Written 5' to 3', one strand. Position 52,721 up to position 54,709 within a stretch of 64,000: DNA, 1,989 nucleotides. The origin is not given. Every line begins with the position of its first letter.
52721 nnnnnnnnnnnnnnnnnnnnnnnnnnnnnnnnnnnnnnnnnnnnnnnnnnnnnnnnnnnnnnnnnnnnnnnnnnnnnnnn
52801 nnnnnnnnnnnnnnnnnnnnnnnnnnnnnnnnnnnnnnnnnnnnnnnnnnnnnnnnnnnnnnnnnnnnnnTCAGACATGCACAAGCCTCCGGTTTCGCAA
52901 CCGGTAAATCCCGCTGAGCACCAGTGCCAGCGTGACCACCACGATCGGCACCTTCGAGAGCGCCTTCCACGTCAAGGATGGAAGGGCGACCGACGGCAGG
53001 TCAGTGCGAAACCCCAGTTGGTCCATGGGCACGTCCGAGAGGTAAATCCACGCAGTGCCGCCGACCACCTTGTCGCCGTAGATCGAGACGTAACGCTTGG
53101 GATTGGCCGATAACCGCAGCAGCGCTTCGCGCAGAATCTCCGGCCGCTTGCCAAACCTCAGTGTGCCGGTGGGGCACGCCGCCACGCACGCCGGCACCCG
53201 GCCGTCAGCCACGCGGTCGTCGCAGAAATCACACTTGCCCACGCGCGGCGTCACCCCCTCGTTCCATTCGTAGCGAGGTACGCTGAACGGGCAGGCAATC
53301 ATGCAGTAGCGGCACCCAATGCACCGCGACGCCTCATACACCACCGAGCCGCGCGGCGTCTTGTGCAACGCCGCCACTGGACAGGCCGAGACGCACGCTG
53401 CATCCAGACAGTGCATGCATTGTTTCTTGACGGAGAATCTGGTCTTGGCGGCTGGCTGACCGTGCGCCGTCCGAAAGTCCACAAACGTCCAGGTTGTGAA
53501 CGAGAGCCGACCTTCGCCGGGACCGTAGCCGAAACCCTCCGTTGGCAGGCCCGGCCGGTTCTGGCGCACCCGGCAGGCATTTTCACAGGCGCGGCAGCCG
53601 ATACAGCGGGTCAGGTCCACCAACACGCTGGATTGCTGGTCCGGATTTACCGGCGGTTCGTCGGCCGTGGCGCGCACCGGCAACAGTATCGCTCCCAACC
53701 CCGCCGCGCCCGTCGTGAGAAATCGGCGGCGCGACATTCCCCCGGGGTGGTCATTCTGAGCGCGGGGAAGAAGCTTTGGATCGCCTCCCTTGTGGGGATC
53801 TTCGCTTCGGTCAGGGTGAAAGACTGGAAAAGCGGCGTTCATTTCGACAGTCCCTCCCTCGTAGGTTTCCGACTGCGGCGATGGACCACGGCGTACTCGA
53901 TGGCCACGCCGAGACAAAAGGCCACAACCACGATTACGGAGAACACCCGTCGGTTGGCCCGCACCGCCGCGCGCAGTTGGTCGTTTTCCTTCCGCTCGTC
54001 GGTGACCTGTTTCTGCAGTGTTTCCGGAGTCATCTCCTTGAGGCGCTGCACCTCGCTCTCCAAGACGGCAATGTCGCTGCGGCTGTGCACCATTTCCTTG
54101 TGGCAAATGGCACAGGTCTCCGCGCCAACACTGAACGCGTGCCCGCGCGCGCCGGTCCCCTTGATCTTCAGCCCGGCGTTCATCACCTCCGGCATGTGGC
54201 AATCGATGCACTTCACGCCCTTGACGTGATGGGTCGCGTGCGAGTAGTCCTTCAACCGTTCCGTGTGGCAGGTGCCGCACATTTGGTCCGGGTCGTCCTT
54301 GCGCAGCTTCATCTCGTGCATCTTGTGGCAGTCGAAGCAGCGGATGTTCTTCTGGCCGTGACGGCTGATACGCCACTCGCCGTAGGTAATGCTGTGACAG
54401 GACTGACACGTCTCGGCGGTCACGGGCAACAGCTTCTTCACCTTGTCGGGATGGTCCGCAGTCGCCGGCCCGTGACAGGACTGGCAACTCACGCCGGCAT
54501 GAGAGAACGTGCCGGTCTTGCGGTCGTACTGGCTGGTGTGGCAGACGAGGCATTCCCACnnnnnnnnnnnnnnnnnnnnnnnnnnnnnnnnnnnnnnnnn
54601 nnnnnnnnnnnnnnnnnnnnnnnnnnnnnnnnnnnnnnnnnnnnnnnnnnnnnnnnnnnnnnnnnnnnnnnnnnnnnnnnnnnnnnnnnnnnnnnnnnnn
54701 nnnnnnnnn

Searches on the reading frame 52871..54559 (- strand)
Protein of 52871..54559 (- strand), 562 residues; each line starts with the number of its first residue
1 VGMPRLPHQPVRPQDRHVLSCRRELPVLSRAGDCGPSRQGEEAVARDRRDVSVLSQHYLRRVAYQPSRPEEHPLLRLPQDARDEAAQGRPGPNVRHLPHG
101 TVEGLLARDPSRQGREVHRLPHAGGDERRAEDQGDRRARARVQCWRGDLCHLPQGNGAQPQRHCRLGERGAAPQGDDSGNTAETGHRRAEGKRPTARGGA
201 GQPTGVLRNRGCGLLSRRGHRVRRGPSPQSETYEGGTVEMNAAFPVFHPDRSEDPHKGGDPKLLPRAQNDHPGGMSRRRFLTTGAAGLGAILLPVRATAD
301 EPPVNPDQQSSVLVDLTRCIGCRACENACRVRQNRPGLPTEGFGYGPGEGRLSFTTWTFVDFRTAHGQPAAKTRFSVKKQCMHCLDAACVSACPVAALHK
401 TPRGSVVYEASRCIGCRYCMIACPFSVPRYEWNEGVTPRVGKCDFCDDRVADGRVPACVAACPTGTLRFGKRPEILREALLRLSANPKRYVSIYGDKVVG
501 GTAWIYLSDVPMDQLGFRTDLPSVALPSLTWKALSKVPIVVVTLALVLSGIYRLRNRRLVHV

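Call 35: search_protein_families(library=pfam, proteins=[window:52871-54559:-], max_evalue=0.001)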
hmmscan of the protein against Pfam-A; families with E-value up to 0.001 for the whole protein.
window:52871-54559:- (562 aa): 12 families
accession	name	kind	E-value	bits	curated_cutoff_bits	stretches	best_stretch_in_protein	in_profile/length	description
PF13247.11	Fer4_11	-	1.7e-22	79.9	26.2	1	378-472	7-100/100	4Fe-4S dicluster domain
PF12838.12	Fer4_7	-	1e-13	51.9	27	1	380-426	1-51/52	4Fe-4S dicluster domain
PF13237.11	Fer4_10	-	1.3e-10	41.5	25.5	1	406-463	2-53/53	4Fe-4S dicluster domain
PF12797.12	Fer4_2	-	2.4e-10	40.1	24.5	2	406-425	3-22/22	4Fe-4S binding domain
PF13187.11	Fer4_9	-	6.1e-10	39.4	27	1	412-465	1-50/52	4Fe-4S dicluster domain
PF12837.12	Fer4_6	-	1.7e-09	37.6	25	1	406-427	2-23/24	4Fe-4S binding domain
PF00037.32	Fer4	-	3.1e-09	36.7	21.1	2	407-426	2-21/24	4Fe-4S binding domain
PF13183.11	Fer4_8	-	3.4e-06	27.9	27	0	316-336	2-22/68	4Fe-4S dicluster domain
PF12800.12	Fer4_4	-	1.4e-05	25.5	24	0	317-331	2-16/17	4Fe-4S binding domain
PF14697.11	Fer4_21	-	7.5e-05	23.2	35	1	379-425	6-53/59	4Fe-4S dicluster domain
PF13534.11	Fer4_17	-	8e-05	23.6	22.2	0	318-331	1-14/61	4Fe-4S dicluster domain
PF13484.11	Fer4_16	-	0.0008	20.6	30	0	380-404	1-22/66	4Fe-4S double cluster binding domain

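Call 68: search_protein_families(library=ncbifam, proteins=[window:52871-54559:-], max_evalue=0.00001)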
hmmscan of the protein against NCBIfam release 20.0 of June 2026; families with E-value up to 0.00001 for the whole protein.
window:52871-54559:- (562 aa): 26 families (the best 25 are shown)
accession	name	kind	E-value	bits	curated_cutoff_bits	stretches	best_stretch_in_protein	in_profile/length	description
NF045715.1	sulf_resp_HmcB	equivalog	1.1e-82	277.5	420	1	277-558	2-285/307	sulfate respiration complex iron-sulfur protein HmcB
NF008134.0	PRK10882.1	equivalog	2.4e-59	201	263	1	275-525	2-282/329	hydrogenase 2 operon protein HybA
TIGR01582.1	FDH-beta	equivalog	1.5e-44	152.3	334.7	1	298-548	8-262/283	formate dehydrogenase subunit beta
TIGR02951.1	DMSO_dmsB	equivalog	4.2e-30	104.9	214.1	1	312-475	4-156/161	DMSO/selenate family reductase complex B subunit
NF045797.1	DsrO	equivalog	2.2e-27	96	200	1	370-470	92-200/235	sulfate reduction electron transfer complex DsrMKJOP subunit DsrO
TIGR03149.1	cyt_nit_nrfC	equivalog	1.3e-24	86.8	377.6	1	305-473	34-185/225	cytochrome c nitrite reductase Fe-S protein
NF011569.0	PRK14993.1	equivalog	3.6e-22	79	416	1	276-466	4-182/244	tetrathionate reductase subunit TtrB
NF041782.1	mnquin_red_QrcC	equivalog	5e-21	75.4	400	1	312-438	3-126/239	menaquinone reductase iron-sulfur cluster-binding subunit QrcC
NF038355.1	FDH3_beta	equivalog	3.4e-20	72.8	240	1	374-446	47-121/180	formate dehydrogenase FDH3 subunit beta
NF041715.1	arsenate_red_ArrB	equivalog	9.6e-20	71.1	450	1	312-430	5-106/233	arsenate respiratory reductase iron-sulfur subunit ArrB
NF009451.0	PRK12809.1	equivalog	4.3e-19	68.2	1154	1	314-469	7-136/639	formate-dependent uric acid utilization protein YgfT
TIGR03478.1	DMSO_red_II_bet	subfamily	4.2e-18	65.3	480.7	1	371-469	121-217/321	DMSO reductase family type II enzyme, iron-sulfur subunit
NF009408.0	PRK12769.1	equivalog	3.7e-17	61.7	1003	1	312-470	5-145/659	formate-dependent uric acid utilization protein AegA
NF042979.1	EthbenzDh_ebdB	equivalog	2.9e-16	59.3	740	1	373-473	145-243/354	ethylbenzene dehydrogenase subunit beta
NF045766.1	PhenlGlyoxDHPadI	equivalog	1.8e-13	50.1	700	1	349-475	36-141/443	NADH-dependent phenylglyoxylate dehydrogenase subunit beta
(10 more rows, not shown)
